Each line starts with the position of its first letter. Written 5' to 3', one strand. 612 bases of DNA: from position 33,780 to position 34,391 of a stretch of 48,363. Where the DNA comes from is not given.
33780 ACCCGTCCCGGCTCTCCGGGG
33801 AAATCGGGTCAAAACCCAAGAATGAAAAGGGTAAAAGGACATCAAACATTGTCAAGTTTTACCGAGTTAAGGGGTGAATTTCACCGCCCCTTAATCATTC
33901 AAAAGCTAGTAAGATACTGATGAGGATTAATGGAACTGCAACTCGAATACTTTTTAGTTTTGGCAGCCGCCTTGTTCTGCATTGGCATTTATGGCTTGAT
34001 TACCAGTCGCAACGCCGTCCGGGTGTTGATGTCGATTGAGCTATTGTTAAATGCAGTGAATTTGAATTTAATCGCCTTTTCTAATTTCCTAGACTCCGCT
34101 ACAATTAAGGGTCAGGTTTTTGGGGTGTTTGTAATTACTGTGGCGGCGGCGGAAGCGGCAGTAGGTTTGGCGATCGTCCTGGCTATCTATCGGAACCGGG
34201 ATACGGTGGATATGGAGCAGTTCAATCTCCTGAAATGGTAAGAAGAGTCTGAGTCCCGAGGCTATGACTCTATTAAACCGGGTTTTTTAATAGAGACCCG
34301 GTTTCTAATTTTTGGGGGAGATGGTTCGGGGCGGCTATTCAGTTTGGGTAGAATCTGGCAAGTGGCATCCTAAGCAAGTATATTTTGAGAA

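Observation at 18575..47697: Three dispersed paralogs of the GHL10 glycoside-hydrolase-like family in one 30-kb span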

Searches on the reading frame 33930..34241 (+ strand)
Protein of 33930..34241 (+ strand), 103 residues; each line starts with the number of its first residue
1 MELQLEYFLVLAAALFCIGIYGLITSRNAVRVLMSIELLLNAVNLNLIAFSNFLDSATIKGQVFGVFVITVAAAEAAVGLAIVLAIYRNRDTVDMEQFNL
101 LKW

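Call 13: search_protein_families(library=pfam, proteins=[window:33930-34241:+], max_evalue=0.001)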
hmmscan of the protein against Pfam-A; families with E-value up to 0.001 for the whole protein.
window:33930-34241:+ (103 aa): 1 family
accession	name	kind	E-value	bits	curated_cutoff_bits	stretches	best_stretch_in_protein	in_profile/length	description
PF00420.29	Oxidored_q2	-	7.2e-32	109.5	26.1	1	8-103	2-95/95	NADH-ubiquinone/plastoquinone oxidoreductase chain 4L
